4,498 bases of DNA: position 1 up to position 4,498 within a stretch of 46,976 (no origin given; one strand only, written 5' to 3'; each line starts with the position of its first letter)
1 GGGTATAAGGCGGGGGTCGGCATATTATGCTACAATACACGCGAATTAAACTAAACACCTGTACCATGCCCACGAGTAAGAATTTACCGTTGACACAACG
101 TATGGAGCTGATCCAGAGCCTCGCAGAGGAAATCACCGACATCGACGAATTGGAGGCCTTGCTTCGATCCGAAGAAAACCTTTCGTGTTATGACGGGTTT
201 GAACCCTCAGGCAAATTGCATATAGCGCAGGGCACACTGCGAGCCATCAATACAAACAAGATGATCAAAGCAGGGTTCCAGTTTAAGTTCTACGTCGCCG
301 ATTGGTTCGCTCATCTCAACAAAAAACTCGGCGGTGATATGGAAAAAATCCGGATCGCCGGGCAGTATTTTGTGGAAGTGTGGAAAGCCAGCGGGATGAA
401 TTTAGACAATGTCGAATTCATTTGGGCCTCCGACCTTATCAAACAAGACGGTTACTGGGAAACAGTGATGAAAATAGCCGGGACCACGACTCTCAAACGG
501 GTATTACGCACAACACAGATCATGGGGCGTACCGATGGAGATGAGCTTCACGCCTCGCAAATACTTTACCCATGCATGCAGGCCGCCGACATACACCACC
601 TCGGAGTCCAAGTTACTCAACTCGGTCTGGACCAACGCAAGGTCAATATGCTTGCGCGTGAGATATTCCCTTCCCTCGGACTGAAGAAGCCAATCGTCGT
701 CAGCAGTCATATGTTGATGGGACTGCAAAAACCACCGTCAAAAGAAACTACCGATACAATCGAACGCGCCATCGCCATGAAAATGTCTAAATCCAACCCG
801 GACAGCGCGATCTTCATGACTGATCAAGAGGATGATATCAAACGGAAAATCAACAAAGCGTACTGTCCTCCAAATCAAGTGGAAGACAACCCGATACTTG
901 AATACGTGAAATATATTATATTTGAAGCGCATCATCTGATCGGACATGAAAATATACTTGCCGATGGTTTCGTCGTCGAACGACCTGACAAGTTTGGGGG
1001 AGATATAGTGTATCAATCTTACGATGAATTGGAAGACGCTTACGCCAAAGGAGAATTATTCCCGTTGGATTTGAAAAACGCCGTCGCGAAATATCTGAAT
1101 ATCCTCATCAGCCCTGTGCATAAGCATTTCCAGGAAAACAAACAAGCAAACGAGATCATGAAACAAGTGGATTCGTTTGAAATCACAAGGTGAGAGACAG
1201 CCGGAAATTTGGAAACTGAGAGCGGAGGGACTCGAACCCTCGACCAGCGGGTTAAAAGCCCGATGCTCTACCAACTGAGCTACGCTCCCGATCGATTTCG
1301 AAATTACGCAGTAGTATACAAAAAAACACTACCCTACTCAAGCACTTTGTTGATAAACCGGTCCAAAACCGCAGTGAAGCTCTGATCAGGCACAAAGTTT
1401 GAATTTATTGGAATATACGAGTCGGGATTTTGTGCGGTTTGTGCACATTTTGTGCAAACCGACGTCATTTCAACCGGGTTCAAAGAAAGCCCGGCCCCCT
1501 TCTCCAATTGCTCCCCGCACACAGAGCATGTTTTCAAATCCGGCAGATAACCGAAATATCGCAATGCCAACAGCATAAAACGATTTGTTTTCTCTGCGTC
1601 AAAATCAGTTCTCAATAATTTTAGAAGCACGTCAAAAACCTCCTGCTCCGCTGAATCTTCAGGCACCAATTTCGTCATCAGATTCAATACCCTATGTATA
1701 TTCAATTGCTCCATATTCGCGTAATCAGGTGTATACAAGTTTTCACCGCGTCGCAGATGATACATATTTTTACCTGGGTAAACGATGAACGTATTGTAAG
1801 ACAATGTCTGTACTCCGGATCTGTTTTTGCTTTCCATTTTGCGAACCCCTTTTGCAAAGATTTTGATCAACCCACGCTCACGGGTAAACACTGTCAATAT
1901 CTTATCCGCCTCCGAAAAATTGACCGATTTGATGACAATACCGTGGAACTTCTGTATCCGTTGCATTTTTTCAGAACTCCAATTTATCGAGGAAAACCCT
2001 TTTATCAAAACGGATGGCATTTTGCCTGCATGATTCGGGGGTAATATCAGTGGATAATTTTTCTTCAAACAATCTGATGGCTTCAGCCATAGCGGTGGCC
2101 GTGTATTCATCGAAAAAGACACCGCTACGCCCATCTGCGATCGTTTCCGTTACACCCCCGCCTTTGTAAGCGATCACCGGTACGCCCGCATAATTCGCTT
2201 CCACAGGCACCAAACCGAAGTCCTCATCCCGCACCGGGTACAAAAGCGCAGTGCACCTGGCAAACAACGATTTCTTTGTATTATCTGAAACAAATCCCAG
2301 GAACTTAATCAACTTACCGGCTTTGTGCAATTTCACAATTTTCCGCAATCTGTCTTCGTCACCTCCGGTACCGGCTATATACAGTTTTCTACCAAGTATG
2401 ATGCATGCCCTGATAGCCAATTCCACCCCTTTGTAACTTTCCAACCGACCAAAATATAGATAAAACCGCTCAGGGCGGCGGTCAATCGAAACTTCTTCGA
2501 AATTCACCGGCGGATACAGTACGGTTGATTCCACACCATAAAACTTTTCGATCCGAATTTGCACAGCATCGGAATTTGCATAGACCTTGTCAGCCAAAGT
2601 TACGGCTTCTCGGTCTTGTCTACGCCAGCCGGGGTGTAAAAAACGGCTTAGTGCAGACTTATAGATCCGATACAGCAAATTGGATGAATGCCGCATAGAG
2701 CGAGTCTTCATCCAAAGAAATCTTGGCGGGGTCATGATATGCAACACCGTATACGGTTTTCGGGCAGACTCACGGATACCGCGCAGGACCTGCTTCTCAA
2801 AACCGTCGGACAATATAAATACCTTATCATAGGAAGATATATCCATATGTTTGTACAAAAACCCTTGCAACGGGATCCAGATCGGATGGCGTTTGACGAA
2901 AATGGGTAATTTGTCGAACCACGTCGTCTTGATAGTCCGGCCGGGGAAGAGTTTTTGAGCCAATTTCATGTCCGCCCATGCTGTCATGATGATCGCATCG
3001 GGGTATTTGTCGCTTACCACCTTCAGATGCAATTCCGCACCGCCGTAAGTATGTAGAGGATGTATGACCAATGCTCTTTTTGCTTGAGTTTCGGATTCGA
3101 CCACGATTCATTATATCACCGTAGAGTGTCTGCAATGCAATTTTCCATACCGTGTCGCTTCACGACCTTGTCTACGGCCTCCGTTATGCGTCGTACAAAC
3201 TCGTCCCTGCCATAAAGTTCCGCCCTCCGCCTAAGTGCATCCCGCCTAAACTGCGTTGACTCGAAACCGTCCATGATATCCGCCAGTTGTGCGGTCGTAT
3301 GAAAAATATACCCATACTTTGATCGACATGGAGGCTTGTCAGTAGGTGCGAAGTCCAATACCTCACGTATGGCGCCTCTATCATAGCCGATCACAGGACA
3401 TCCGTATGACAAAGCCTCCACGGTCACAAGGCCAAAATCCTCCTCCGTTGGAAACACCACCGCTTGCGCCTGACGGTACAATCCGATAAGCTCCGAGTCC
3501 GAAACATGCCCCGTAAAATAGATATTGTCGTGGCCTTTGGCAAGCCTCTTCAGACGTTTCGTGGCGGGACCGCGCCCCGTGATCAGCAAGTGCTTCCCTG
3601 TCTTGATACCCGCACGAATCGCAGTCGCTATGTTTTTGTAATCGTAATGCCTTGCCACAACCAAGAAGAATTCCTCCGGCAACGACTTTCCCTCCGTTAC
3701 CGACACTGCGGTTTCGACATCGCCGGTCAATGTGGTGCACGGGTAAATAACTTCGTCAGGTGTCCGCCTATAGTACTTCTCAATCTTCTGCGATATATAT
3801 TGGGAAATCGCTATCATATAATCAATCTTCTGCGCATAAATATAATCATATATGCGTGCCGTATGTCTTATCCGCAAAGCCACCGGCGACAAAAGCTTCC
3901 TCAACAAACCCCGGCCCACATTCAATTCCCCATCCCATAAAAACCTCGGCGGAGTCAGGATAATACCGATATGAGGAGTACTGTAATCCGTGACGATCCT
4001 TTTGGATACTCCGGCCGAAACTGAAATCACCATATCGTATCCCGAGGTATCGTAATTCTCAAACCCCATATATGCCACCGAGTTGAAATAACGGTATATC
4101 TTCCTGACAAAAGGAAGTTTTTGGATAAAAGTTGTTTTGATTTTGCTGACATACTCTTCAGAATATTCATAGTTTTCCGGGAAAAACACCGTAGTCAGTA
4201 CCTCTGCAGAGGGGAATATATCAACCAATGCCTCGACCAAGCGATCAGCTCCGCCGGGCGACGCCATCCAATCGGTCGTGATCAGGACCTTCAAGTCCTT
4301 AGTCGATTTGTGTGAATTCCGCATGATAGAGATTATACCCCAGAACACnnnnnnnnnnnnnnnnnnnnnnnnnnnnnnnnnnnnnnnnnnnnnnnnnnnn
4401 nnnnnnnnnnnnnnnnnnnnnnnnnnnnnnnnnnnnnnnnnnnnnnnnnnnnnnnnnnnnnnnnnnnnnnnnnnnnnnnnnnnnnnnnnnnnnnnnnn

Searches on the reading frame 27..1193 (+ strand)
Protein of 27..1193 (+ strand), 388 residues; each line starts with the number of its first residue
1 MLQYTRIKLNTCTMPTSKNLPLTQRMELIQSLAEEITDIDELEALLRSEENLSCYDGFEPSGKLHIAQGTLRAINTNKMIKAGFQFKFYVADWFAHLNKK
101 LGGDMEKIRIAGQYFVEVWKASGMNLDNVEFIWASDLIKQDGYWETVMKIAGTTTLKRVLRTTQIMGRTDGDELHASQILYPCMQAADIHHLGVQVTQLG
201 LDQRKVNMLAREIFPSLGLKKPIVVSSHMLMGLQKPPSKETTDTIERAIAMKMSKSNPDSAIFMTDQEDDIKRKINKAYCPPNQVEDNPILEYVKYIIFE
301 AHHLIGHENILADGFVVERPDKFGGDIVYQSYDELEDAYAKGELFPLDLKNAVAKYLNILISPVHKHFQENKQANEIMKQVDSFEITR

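Call 81: find_encoding_contigs(protein=window:27-1193:+, flank=10000, max_places=4)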
Protein window:27-1193:+ (388 aa): no gene with exactly this product is on record in the collection.

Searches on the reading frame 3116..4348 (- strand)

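Call 60: search_protein_families(library=pfam, proteins=[window:3116-4348:-], max_evalue=0.001)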
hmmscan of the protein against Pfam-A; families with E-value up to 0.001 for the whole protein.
window:3116-4348:- (410 aa): 3 families
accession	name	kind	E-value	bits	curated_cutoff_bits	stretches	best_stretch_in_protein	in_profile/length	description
PF00534.26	Glycos_transf_1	-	2.6e-18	66.6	26.4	1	221-331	11-131/172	Glycosyl transferases group 1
PF13692.12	Glyco_trans_1_4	-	4.9e-17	63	27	1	230-331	6-115/142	Glycosyl transferases group 1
PF20706.3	GT4-conflict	-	0.00025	20.6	26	1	253-320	234-309/385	Family 4 Glycosyltransferase in conflict systems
